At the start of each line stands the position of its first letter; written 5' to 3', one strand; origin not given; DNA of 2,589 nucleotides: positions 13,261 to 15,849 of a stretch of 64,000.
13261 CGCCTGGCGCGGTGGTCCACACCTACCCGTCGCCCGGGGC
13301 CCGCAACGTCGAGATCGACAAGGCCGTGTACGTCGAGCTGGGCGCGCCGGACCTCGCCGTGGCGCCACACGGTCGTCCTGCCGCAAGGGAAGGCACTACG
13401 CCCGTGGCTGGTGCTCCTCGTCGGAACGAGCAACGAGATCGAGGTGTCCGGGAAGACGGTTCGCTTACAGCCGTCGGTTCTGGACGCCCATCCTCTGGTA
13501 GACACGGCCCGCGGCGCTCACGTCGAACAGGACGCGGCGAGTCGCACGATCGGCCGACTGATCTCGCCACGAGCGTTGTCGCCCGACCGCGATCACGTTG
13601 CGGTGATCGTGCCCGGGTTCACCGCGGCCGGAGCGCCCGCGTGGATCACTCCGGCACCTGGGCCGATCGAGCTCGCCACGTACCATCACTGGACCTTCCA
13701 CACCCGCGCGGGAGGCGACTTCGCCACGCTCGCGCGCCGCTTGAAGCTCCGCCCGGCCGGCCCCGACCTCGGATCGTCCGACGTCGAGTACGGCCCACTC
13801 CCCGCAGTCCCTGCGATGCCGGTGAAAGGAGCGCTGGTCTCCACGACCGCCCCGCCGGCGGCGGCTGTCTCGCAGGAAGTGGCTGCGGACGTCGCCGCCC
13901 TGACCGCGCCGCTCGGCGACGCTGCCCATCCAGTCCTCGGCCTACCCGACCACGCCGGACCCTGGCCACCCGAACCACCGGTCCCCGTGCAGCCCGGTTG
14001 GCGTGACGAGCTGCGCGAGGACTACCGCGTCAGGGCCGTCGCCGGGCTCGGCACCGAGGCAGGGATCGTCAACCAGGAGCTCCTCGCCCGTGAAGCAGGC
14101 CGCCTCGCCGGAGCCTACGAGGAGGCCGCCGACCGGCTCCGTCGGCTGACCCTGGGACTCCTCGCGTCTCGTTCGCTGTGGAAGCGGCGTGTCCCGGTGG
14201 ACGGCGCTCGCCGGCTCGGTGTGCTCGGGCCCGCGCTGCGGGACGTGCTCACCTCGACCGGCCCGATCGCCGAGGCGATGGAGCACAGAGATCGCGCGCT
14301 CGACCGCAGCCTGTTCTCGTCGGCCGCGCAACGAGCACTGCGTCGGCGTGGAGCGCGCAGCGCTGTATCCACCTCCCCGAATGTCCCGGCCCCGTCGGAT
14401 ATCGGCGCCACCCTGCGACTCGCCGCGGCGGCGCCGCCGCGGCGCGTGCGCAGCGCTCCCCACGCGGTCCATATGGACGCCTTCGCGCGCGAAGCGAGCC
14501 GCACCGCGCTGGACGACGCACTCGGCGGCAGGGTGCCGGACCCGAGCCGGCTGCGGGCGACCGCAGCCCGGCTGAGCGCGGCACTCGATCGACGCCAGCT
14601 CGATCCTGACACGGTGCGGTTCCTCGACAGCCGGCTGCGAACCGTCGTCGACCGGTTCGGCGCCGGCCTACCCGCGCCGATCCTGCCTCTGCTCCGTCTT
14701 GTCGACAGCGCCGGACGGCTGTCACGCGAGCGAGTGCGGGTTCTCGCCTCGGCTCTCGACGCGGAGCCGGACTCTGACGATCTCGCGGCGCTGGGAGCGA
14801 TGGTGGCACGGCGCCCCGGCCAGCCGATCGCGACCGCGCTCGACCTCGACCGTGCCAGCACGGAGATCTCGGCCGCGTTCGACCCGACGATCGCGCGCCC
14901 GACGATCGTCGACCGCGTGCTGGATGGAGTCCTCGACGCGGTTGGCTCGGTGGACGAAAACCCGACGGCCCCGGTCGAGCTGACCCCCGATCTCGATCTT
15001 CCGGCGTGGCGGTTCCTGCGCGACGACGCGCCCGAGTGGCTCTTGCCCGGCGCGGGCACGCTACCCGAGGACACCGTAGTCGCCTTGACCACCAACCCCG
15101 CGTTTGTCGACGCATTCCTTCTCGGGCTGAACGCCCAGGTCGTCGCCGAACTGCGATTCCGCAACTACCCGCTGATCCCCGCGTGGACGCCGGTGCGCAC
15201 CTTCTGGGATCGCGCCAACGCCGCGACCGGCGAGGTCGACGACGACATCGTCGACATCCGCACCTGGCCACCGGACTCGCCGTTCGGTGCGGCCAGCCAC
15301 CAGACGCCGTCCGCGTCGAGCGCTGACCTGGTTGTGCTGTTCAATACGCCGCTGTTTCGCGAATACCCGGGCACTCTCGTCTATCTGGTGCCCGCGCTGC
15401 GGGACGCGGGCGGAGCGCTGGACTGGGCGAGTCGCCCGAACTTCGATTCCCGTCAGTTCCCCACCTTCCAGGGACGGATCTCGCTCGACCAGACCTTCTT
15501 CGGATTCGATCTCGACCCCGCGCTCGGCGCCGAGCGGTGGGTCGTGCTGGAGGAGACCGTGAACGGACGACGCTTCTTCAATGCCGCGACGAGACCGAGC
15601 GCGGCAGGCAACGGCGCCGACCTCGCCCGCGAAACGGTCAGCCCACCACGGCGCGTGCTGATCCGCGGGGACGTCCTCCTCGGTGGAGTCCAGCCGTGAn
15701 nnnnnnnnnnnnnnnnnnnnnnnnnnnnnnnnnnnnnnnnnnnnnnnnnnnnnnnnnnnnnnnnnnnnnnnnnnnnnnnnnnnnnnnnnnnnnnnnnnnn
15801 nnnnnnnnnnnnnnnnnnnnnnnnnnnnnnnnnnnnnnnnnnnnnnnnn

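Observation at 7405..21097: Translationally coupled six-gene operon of giant uncharacterised proteins led by a PhoD-like phosphatase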

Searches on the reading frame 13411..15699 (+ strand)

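Call 4: search_protein_families(library=pfam, proteins=[window:13411-15699:+], max_evalue=0.01)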
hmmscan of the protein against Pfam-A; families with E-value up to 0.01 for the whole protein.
window:13411-15699:+ (762 aa): 1 family
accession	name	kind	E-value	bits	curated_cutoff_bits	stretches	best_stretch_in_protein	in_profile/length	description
PF19968.4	VMAP-M7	-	0.00097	19.7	27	1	405-474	90-158/160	vWA-MoxR associated protein middle region (VMAP-M) 7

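Call 5: search_protein_families(library=ncbifam, proteins=[window:13411-15699:+], max_evalue=0.01)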
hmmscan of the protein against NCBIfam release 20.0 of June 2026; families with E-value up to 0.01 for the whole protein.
window:13411-15699:+ (762 aa): 0 families

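Call 6: search_protein_families(library=padloc, proteins=[window:13411-15699:+], max_evalue=0.01)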
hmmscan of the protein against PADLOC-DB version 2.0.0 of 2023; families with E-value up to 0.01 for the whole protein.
window:13411-15699:+ (762 aa): 0 families

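Call 7: search_protein_families(library=phrogs, proteins=[window:13411-15699:+], max_evalue=0.01)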
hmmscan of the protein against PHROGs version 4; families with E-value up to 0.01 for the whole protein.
window:13411-15699:+ (762 aa): 0 families
